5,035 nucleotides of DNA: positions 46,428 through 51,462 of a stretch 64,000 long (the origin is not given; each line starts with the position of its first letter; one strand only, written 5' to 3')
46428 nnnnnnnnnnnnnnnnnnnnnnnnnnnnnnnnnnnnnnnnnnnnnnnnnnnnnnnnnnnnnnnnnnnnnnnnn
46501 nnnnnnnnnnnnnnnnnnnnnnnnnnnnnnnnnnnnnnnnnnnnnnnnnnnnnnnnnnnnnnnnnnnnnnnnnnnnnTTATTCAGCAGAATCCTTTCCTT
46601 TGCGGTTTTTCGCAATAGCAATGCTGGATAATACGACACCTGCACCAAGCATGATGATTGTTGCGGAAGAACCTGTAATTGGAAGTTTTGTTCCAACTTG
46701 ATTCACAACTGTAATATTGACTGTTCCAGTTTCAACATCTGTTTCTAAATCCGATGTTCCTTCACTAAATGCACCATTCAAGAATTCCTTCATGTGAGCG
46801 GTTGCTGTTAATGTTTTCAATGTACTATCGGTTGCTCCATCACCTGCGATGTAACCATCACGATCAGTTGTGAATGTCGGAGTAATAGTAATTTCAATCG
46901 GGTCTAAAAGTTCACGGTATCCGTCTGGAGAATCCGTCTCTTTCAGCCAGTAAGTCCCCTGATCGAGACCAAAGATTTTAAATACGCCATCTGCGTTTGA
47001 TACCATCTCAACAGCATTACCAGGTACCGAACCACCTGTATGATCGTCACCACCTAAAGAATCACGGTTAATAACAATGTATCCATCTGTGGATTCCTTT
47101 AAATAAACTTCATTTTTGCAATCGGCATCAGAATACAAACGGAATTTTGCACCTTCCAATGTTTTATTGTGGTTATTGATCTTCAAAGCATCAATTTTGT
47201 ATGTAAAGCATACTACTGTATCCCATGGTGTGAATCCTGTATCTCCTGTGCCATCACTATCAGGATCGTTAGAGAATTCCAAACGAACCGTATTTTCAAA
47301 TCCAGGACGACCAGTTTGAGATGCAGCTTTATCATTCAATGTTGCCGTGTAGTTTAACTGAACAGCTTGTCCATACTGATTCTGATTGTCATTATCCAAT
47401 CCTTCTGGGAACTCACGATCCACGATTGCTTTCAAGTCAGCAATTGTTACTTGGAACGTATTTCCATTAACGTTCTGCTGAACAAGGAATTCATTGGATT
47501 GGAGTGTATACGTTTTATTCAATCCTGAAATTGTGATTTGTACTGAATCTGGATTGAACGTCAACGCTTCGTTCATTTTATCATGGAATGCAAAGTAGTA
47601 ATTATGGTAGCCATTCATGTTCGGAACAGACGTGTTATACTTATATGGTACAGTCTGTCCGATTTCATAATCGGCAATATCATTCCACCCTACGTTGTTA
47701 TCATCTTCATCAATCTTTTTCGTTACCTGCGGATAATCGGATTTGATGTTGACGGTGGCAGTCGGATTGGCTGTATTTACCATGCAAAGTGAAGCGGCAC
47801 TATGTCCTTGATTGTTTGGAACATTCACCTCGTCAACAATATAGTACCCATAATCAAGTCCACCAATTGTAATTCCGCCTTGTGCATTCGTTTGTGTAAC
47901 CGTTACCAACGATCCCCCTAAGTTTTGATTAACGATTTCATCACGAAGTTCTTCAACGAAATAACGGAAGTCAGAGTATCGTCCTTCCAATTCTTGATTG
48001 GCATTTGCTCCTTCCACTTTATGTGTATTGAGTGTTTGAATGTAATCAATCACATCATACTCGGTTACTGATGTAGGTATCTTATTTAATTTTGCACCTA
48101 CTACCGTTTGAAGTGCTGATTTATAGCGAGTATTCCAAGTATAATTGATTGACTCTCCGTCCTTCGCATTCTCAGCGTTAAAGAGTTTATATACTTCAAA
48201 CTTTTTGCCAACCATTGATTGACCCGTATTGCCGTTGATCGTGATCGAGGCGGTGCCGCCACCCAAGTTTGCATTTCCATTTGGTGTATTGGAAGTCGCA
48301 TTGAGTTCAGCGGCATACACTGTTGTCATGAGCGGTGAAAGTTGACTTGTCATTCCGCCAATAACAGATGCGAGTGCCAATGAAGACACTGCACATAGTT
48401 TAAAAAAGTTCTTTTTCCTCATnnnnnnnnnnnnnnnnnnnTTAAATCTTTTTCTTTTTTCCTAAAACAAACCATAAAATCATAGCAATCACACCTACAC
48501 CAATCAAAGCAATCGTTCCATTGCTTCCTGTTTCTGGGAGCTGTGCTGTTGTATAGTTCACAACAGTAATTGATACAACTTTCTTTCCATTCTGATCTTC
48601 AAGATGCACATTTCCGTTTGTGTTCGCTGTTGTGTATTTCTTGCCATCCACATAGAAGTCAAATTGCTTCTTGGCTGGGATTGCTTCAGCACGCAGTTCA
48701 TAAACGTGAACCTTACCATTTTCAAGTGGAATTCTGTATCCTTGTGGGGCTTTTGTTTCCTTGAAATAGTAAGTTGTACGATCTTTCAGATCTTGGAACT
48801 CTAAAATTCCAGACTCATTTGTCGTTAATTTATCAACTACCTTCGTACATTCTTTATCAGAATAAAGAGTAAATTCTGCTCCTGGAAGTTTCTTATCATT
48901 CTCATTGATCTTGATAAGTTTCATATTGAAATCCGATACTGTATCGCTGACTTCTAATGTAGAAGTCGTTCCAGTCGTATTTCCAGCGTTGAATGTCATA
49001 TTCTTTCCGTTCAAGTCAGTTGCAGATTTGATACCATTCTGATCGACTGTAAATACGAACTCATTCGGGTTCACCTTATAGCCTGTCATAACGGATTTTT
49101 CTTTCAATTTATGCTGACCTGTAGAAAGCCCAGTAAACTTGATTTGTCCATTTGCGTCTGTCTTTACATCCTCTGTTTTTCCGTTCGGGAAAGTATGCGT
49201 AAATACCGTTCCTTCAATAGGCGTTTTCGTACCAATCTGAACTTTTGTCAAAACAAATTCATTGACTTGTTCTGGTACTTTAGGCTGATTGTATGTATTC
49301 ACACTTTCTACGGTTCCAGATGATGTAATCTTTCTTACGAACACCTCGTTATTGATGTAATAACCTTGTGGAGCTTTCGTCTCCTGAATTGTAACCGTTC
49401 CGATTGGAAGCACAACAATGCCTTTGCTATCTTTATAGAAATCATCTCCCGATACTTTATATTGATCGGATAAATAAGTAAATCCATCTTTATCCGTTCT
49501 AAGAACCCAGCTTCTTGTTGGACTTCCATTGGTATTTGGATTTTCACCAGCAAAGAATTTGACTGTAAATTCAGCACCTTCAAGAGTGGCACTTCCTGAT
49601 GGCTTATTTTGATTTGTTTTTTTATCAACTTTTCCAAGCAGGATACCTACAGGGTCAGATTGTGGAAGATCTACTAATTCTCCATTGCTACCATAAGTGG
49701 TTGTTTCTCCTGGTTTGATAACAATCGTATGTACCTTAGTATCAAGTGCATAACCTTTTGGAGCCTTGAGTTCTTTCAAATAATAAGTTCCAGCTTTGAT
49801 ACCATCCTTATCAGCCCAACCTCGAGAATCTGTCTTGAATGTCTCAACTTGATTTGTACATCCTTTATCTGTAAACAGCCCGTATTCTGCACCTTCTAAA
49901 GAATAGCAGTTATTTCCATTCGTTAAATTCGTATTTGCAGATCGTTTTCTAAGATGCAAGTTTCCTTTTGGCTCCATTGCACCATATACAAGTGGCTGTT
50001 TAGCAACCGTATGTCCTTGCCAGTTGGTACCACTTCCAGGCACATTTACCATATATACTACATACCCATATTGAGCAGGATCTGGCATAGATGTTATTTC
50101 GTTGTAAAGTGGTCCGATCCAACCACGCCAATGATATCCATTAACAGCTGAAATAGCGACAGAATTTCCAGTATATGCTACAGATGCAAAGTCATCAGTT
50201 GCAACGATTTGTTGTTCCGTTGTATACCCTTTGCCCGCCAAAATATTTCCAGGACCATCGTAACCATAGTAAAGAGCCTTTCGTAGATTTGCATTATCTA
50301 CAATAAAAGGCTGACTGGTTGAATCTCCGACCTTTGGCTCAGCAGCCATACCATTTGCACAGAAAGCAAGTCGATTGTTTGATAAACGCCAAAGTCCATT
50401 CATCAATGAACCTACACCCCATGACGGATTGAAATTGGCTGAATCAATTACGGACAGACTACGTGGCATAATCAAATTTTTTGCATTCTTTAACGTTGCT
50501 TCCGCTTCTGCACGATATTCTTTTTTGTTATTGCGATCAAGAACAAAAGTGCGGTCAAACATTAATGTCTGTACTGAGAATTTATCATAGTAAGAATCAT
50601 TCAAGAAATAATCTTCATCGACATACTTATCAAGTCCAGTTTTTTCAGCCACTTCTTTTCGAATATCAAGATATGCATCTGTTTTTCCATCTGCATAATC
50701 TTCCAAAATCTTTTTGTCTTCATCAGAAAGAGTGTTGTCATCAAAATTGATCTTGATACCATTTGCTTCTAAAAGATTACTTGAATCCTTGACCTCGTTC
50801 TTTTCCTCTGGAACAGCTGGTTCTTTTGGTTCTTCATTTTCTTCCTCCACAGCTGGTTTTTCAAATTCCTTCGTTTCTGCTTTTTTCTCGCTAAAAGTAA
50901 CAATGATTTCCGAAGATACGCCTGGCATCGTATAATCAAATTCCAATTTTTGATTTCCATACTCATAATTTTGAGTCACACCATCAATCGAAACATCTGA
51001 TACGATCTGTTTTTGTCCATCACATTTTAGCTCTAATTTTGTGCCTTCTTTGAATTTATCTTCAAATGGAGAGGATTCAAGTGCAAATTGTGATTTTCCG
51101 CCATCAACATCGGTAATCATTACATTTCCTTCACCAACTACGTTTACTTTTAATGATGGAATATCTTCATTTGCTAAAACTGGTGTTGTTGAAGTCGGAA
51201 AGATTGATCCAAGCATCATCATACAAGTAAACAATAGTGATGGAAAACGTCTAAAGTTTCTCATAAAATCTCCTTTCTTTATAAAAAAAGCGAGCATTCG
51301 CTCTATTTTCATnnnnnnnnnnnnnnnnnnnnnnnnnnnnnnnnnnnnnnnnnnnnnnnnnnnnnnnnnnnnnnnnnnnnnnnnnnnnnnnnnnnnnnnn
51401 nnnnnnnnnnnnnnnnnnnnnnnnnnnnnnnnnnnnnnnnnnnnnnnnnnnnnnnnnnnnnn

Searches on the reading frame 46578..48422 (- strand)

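Call 8: search_protein_families(library=pfam, proteins=[window:46578-48422:-], max_evalue=0.001)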
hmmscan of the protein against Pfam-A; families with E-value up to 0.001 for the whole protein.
window:46578-48422:- (614 aa): 2 families
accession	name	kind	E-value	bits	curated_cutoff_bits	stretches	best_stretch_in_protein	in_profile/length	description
PF17802.7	SpaA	-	3.2e-18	66.1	23.1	1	410-515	3-78/91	Prealbumin-like fold domain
PF16569.11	GramPos_pilinBB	-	5.9e-17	63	30.5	1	254-387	1-116/116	Gram-positive pilin backbone subunit 2, Cna-B-like domain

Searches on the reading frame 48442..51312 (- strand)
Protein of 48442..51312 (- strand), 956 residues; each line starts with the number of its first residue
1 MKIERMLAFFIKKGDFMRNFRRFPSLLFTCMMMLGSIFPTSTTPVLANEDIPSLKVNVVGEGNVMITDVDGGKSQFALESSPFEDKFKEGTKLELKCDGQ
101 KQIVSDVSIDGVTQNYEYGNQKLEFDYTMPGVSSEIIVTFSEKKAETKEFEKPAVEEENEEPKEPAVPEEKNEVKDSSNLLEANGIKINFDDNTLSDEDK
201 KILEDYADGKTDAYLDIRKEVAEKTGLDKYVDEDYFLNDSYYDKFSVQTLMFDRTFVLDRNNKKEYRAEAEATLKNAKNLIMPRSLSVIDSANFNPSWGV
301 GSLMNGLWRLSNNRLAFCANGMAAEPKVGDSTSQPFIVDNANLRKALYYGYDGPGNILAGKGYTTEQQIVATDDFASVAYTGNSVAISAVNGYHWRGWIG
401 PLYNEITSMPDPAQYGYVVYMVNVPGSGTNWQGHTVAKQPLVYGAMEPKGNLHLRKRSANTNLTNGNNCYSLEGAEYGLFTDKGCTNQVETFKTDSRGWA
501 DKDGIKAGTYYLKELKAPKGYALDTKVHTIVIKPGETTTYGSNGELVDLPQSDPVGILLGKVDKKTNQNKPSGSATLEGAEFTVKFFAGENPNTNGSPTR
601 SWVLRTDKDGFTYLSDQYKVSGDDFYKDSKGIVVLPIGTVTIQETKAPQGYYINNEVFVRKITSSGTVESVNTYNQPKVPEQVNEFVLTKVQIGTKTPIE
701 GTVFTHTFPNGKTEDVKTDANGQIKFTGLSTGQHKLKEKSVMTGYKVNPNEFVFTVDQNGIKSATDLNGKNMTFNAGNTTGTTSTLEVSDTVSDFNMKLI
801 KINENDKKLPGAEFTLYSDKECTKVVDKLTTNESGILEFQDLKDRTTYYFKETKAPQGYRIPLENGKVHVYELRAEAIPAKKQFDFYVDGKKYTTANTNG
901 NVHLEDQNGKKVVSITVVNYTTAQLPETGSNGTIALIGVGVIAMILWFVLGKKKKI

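Call 8: search_protein_families(library=pfam, proteins=[window:48442-51312:-], max_evalue=0.001)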
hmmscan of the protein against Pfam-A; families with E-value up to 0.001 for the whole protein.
window:48442-51312:- (956 aa): 4 families
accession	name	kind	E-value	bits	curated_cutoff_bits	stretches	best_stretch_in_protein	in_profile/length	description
PF17802.7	SpaA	-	6.7e-53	177.3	23.1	4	796-870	2-76/91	Prealbumin-like fold domain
PF20610.3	TED_2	-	6.4e-09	36.3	27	1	312-412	27-130/131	Thioester domain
PF00746.26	Gram_pos_anchor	-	1.5e-06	28.5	20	1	919-955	3-39/43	LPXTG cell wall anchor motif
PF17210.9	SdrD_B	-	3.4e-05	24.5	29.7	0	696-781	21-99/112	SdrD B-like domain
